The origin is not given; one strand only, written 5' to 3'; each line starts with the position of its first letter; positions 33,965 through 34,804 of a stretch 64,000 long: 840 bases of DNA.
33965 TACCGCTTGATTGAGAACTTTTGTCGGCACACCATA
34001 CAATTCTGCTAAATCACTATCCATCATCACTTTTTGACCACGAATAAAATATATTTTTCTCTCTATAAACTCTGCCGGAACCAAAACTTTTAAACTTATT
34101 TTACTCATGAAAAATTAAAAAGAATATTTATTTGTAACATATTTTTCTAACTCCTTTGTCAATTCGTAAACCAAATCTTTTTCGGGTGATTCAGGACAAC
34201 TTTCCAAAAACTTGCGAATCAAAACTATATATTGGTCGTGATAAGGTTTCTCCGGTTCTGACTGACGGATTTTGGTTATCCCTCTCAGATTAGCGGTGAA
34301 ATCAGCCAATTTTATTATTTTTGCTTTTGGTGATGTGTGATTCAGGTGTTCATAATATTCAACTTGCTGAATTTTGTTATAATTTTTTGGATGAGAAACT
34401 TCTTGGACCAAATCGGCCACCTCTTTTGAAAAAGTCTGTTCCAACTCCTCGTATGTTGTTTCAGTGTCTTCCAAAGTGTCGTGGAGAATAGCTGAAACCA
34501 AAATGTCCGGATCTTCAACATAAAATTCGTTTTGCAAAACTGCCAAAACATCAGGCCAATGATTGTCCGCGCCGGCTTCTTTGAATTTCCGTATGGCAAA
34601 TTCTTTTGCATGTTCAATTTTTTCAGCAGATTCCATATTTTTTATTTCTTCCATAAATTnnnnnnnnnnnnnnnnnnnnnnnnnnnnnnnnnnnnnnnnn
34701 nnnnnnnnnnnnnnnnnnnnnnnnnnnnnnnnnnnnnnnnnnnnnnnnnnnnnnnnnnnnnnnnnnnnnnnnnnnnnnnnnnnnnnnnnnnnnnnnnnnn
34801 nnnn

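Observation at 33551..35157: Tight Nudix - small alarmone hydrolase (RelA/SpoT-type HD) - ORF6N operon at the edge of a GC-anomalous island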

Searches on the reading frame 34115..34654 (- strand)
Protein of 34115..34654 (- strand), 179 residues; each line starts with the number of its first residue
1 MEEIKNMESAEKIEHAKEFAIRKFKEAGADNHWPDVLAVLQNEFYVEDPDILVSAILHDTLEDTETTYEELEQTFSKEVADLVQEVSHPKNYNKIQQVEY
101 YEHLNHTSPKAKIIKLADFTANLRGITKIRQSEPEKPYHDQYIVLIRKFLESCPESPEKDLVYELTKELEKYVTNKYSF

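Call 3: search_protein_families(library=pfam, proteins=[window:34115-34654:-], max_evalue=0.01)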
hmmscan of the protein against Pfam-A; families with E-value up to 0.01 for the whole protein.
window:34115-34654:- (179 aa): 2 families
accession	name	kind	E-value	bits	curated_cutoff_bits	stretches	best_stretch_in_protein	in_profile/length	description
PF13328.12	HD_4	-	3.6e-10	40.2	27.2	1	48-133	37-134/156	HD domain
PF01966.28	HD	-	8.5e-06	26.5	22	1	48-121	23-114/116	HD domain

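Call 4: search_protein_families(library=ncbifam, proteins=[window:34115-34654:-], max_evalue=0.01)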
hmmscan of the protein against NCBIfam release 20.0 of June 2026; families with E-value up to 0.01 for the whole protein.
window:34115-34654:- (179 aa): 2 families
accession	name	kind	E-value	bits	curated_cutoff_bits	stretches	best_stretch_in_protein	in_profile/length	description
TIGR00691.1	spoT_relA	subfamily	5.3e-14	51.5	499.2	1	47-131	36-127/687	RelA/SpoT family protein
NF008303.0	PRK11092.1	equivalog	5.2e-11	41.5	947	1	48-131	62-152/702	bifunctional GTP diphosphokinase/guanosine-3',5'-bis pyrophosphate 3'-pyrophosphohydrolase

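Call 9: search_solved_structures(query=window:34115-34654:-, max_evalue=1, show_alignments=3)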
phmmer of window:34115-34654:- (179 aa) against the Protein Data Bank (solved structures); distinct sequences matched with E-value up to 1: 25.
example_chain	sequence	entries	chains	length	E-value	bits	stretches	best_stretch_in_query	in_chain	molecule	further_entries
3nr1_A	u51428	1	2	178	2.7e-16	63.4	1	29-129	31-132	HD domain-containing protein 3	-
3nqw_A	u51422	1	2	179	1.7e-15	60.8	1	25-152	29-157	CG11900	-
5vxa_A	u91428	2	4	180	2.4e-15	60.3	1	16-129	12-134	Guanosine-3',5'-bis(diphosphate) 3'-pyrophosphohydrolase MESH1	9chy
7qps_A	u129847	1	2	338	9.3e-08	35.6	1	47-133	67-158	ACT domain protein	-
7qpr_A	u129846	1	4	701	4.2e-07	33.5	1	48-133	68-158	ACT domain protein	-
8acu_A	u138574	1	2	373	1.6e-06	31.6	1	47-133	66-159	GTP pyrophosphokinase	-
4yf1_A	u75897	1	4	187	2.1e-06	31.2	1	21-129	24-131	Lmo0812 protein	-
6yxa_A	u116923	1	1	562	3.1e-06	30.7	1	47-133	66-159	GTP pyrophosphokinase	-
7qoc_A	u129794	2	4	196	3.4e-06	30.5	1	45-127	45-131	Guanosine polyphosphate pyrophosphohydrolases/synthetases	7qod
7oiw_A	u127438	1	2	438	8.6e-06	29.2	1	36-127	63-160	GTP pyrophosphokinase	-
7p1y_BBB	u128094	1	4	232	9.1e-06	29.1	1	21-138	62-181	HD domain-containing protein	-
6yvc_A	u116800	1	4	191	1e-05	29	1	51-145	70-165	Bifunctional (P)ppGpp synthetase/guanosine-3',5'-bis(Diphosphate) 3'-pyrophosphohydrolase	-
6z3n_AAA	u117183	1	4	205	1.3e-05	28.7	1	51-145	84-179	Hydrolase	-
6z3o_AAA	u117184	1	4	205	3.4e-05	27.3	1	51-145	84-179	Small Alarmone Hydrolase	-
5xnx_A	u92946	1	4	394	5.5e-05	26.6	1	48-124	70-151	Bifunctional (p)ppGpp synthase/hydrolase RelA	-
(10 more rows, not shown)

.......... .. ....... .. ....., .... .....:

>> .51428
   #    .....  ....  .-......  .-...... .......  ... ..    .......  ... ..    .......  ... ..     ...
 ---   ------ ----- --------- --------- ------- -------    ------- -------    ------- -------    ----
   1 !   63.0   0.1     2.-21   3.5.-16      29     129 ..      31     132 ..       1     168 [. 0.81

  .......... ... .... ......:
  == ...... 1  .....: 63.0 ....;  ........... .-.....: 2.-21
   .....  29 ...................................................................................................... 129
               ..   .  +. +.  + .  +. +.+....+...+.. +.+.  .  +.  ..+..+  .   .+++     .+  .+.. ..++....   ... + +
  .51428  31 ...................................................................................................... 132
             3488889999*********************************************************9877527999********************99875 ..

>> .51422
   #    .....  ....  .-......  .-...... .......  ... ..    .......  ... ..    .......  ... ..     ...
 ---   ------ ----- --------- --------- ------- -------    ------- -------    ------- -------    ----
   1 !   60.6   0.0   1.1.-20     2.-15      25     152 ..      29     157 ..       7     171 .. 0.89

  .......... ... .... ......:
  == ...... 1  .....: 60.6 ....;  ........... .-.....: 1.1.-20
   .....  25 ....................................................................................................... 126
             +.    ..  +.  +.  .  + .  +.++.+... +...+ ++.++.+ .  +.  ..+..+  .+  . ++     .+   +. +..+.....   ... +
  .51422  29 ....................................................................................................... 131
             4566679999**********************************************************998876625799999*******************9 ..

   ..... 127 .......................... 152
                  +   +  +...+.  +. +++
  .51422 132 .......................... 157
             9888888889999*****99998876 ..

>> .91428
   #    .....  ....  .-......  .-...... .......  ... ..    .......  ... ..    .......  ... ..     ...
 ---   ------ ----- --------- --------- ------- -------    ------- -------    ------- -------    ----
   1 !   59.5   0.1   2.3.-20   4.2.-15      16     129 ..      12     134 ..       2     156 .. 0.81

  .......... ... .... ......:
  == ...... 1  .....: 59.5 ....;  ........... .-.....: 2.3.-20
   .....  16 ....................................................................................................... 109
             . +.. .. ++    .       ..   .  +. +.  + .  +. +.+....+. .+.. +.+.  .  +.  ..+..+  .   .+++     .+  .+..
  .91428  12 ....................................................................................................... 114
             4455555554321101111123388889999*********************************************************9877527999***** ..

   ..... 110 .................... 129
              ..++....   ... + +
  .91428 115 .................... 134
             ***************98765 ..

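Call 12: find_homologous_proteins(query=window:34115-34654:-, max_evalue=0.00001)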
Query window:34115-34654:- (179 aa): 260 proteins with E <= 0.00001 among 358 candidates; the best 120 are listed.
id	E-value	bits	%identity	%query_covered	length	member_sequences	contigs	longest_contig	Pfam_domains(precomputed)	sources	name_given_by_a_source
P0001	2.0e-111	388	100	100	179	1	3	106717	PF13328.13,PF01966.29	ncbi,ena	-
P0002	7.7e-85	301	77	100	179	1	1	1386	PF13328.13,PF01966.29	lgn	-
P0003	7.4e-84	298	82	94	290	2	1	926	PF13328.13,PF01966.29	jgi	jgi:guanosine-3',5'-bis(diphosphate) 3'-pyrophosphohydrolase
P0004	1.7e-82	293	76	100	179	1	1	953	PF13328.13,PF01966.29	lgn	-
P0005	2.1e-82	293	75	99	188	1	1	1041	PF13328.13,PF01966.29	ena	-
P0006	6.5e-78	279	75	93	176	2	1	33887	PF13328.13,PF01966.29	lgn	-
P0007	3.3e-77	276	77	94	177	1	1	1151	PF13328.13,PF01966.29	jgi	jgi:(p)ppGpp synthase/HD superfamily hydrolase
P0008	8.0e-77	275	73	97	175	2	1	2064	PF13328.13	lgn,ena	-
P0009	2.4e-75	270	72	97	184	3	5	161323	PF13328.13,PF01966.29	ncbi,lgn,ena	-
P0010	4.5e-75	269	69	100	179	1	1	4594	PF13328.13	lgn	-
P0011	9.2e-74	265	70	99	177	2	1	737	PF13328.13,PF01966.29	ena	-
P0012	1.4e-72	261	69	100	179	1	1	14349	PF13328.13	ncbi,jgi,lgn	ncbi:MAG: HD domain-containing protein [Candidatus Paceibacterota bacterium]|jgi:(p)ppGpp synthase/H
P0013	6.9e-72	259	74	93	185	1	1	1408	PF13328.13,PF01966.29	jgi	jgi:(p)ppGpp synthase/HD superfamily hydrolase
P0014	7.3e-70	252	69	95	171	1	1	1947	PF13328.13,PF01966.29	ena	-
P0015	2.7e-69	251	67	97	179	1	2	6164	PF13328.13,PF01966.29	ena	-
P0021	1.2e-62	229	66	91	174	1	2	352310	PF13328.13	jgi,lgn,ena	jgi:guanosine-3',5'-bis(diphosphate) 3'-pyrophosphohydrolase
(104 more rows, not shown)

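Call 13: find_encoding_contigs(protein=P0001, flank=6000, max_places=3)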
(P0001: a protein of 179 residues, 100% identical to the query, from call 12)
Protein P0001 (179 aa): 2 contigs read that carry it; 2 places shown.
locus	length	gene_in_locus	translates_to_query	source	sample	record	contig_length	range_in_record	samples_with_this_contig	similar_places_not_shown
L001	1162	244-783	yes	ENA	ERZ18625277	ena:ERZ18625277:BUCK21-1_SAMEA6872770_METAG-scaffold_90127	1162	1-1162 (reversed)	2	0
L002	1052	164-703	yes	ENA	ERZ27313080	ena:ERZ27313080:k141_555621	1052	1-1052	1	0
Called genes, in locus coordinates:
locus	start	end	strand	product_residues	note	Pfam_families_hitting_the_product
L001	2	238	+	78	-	?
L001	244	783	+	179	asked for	PF13328:HD_4, PF01966:HD (weak)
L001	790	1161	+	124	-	?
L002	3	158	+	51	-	?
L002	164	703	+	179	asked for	PF13328:HD_4, PF01966:HD (weak)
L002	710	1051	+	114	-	?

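Call 14: find_encoding_contigs(protein=P0009, flank=6000, max_places=3)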
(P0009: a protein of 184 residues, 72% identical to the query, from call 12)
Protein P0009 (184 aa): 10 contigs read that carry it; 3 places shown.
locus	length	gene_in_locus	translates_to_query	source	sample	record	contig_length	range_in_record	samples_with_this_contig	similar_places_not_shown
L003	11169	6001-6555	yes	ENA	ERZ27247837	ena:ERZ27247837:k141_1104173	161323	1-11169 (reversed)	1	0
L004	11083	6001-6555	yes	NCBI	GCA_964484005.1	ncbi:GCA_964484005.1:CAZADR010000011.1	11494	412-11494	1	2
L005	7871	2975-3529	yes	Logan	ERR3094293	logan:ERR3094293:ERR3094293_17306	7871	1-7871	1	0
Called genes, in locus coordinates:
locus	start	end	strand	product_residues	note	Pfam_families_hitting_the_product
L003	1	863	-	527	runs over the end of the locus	PF00239:Resolvase, PF07508:Recombinase, PF13408:Zn_ribbon_recom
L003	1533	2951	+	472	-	-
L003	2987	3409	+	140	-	PF13869:NUDIX_2 (weak), PF00293:NUDIX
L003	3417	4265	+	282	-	PF00892:EamA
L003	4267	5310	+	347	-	PF01555:N6_N4_Mtase (faint), PF01170:UPF0020, PF06325:PrmA, PF02384:N6_Mtase (weak), PF05175:MTS, PF13847:Methyltransf_31, PF08241:Methyltransf_11 (weak), PF13649:Methyltransf_25 (weak), +2 more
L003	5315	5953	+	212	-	PF00485:PRK (weak)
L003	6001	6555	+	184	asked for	PF01966:HD (weak), PF13328:HD_4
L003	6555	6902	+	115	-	-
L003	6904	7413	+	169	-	PF00293:NUDIX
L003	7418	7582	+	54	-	-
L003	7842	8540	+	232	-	PF12146:Hydrolase_4, PF05728:UPF0227 (weak)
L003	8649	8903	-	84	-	-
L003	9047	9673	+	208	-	-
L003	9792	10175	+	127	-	PF00903:Glyoxalase, PF13669:Glyoxalase_4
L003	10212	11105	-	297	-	PF00892:EamA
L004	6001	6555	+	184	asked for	PF01966:HD (weak), PF13328:HD_4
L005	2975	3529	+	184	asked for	PF01966:HD (weak), PF13328:HD_4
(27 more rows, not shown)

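Call 15: find_encoding_contigs(protein=P0006, flank=5000, max_places=2)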
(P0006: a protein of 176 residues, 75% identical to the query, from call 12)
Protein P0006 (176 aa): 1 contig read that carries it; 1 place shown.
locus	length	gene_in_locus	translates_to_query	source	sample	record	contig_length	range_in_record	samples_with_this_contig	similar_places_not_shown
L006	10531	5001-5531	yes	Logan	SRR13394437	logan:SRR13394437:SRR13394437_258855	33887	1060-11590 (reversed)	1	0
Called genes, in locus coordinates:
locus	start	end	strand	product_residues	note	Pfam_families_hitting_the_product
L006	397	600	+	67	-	-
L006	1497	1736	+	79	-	-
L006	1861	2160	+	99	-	-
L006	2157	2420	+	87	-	-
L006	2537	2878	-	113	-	PF13560:HTH_31 (faint)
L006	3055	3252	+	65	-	-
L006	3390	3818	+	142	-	-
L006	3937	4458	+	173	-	-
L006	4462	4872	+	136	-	-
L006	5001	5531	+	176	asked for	PF13328:HD_4, PF01966:HD (weak)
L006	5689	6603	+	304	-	PF02899:Phage_int_SAM_1, PF13102:Phage_int_SAM_5 (weak), PF13495:Phage_int_SAM_4, PF00589:Phage_integrase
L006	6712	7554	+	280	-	PF03372:Exo_endo_phos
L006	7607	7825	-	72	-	PF04070:DUF378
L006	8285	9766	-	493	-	PF01743:PolyA_pol, PF12627:PolyA_pol_RNAbd, PF01966:HD, PF13735:tRNA_NucTran2_2 (weak)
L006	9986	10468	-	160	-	-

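Call 16: find_encoding_contigs(protein=P0012, flank=5000, max_places=2)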
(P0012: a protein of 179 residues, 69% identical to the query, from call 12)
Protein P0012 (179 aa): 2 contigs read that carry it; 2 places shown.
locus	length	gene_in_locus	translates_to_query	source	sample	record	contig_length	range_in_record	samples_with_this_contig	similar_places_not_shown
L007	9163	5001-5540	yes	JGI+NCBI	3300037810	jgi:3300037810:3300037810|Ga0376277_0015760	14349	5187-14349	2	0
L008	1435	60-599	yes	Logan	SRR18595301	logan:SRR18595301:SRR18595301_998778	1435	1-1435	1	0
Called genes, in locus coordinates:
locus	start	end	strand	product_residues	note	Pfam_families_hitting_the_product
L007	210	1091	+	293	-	PF03462:PCRF, PF00472:RF-1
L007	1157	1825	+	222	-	PF00931:NB-ARC (faint), PF00005:ABC_tran, PF02463:SMC_N (weak), PF13304:AAA_21 (weak)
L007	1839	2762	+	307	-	PF18075:FtsX_ECD, PF02687:FtsX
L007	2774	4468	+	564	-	PF01656:CbiA (faint), PF06418:CTP_synth_N, PF00117:GATase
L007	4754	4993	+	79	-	PF01541:GIY-YIG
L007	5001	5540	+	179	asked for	PF13328:HD_4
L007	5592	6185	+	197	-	PF00702:Hydrolase, PF13419:HAD_2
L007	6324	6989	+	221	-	-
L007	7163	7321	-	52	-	-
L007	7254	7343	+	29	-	-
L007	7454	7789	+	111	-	-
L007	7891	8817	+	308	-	PF01520:Amidase_3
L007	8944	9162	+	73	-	?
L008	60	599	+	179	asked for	PF13328:HD_4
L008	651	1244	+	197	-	PF00702:Hydrolase, PF13419:HAD_2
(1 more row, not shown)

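Call 17: find_encoding_contigs(protein=P0021, flank=5000, max_places=2)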
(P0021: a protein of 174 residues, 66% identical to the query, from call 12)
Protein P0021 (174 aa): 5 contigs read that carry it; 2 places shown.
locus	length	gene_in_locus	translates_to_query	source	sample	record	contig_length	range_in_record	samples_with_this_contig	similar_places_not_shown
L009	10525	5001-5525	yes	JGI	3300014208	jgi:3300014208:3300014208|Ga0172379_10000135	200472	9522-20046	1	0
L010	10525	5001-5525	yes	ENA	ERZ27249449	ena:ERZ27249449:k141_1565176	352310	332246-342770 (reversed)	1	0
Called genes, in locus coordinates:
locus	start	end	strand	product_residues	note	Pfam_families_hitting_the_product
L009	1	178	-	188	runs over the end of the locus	-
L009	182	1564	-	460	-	PF00932:LTD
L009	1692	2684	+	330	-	PF00294:PfkB, PF08543:Phos_pyr_kin (weak)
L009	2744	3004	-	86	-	-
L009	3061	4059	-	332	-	PF02779:Transket_pyr, PF02780:Transketolase_C, PF22613:Transketolase_C_1 (weak), PF17147:PFOR_II (weak)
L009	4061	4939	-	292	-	PF13292:DXP_synthase_N, PF00456:Transketolase_N, PF00676:E1_dh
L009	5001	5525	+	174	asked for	PF13328:HD_4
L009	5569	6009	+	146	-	PF01371:Trp_repressor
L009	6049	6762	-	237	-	PF00834:Ribul_P_3_epim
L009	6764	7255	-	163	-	PF02502:LacAB_rpiB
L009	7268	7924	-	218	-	-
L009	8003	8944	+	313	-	PF02578:Cu-oxidase_4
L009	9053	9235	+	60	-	-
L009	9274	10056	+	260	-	PF01678:DAP_epimerase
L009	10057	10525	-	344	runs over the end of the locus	PF00044:Gp_dh_N, PF02800:Gp_dh_C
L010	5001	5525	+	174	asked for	PF13328:HD_4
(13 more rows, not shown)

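Call 21: find_related_loci(query=A1, collection=genome_contigs, flank=5000)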
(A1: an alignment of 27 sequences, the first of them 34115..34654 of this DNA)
Query A1 (179 aa) in genome_contigs; peptide patterns used: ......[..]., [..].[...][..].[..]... (x = any residue, [..] = any of these).
107 stretches matched a pattern; 44 encode a relative of the query (tblastn E <= 1e-3); 44 distinct loci.
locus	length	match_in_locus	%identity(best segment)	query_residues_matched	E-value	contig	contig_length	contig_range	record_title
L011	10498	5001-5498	75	14-179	9e-84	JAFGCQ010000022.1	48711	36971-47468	MAG: Candidatus Zambryskiibacteriota bacterium isolate Zod_Metabat.1126 k87_9972837, whole genome shotgun sequence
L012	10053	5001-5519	72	6-178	1e-81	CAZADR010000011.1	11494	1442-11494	MAG TPA_asm: uncultured Candidatus Saccharibacteria bacterium isolate ERP113451_co1_17 genome assembly, contig: NODE_683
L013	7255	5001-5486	74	16-177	8e-79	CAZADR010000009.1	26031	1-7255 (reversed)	MAG TPA_asm: uncultured Candidatus Saccharibacteria bacterium isolate ERP113451_co1_17 genome assembly, contig: NODE_212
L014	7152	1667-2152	64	13-174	9e-67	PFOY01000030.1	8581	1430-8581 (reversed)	MAG: Candidatus Nomurabacteria bacterium CG_4_10_14_0_2_um_filter_30_12 CG_4_10_14_0.2_scaffold_4713_c, whole genome sho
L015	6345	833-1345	61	4-177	4e-66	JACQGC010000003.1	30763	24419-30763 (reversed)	MAG: Candidatus Nomurabacteria bacterium isolate NC_groundwater_1063_Pr2_B-0.1um_42_14 rattlesnake_spring_18_scaffold_32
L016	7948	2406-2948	56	1-179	1e-61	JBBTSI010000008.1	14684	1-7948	MAG: Patescibacteria group bacterium isolate H43-bin056_1 H43_bin056_1_000000000008, whole genome shotgun sequence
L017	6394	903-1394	59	16-179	4e-60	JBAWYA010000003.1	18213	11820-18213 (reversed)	MAG: bacterium isolate ELA077 MAG077_3, whole genome shotgun sequence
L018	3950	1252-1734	59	13-174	7e-60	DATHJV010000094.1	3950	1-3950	MAG TPA_asm: Candidatus Paceibacterota bacterium isolate SMAG_U12561 k141_479925, whole genome shotgun sequence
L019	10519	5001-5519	56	6-178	4e-59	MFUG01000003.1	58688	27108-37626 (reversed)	MAG: Candidatus Nomurabacteria bacterium RIFCSPHIGHO2_02_FULL_42_19 rifcsphigho2_02_scaffold_1328, whole genome shotgun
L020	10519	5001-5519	54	7-174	5e-57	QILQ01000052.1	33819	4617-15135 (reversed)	MAG: Candidatus Zambryskibacteria bacterium isolate SZUA-15 Ga0063293_10000598, whole genome shotgun sequence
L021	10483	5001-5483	59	13-172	6e-57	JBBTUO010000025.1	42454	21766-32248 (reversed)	MAG: Patescibacteria group bacterium isolate H41-bin128_1 H41_bin128_1_000000000025, whole genome shotgun sequence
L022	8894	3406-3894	60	13-173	2e-56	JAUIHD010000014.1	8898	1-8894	MAG: bacterium isolate Co_bin.195 NODE_44062_length_8898_cov_0.853608, whole genome shotgun sequence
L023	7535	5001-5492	55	12-173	6e-55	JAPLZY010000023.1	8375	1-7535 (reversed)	MAG: Candidatus Zambryskiibacteriota bacterium isolate LacPavin_0818_WC40_MAG_41_17 LacPavin_0818_WC40_scaffold_386544,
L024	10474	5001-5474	56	13-170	2e-54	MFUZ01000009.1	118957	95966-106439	MAG: Candidatus Nomurabacteria bacterium RIFCSPLOWO2_01_FULL_41_18 rifcsplowo2_01_scaffold_87, whole genome shotgun sequ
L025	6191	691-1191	52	9-170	3e-54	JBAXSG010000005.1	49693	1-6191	MAG: Candidatus Taylorbacteria bacterium isolate ELA603 MAG603_5, whole genome shotgun sequence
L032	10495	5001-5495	53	11-170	5e-53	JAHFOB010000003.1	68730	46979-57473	MAG: Candidatus Zambryskiibacteriota bacterium isolate nzgw494 NODE_149_length_68731_cov_4.218117, whole genome shotgun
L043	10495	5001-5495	47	13-175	2e-44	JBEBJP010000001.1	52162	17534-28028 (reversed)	MAG: Parcubacteria group bacterium isolate SF2_12 NODE_227_length_52162_cov_11.561051, whole genome shotgun sequence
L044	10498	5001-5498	48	13-176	6e-44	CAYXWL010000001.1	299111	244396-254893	MAG TPA_asm: uncultured Candidatus Saccharibacteria bacterium isolate SRP135725_co2_296 genome assembly, contig: k141_54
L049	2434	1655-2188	47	1-176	9e-40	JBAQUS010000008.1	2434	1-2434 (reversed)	MAG: Minisyncoccia bacterium isolate MFD03283_ilm_asm_bin6 k127_146226, whole genome shotgun sequence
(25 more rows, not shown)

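Call 29: find_related_loci(query=A1, collection=viral_contigs, flank=5000)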
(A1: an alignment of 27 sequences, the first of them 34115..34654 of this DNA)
Query A1 (179 aa) in viral_contigs; peptide patterns used: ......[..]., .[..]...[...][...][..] (x = any residue, [..] = any of these).
82 stretches matched a pattern, but none encodes a relative of the query by tblastn (E <= 1e-3).
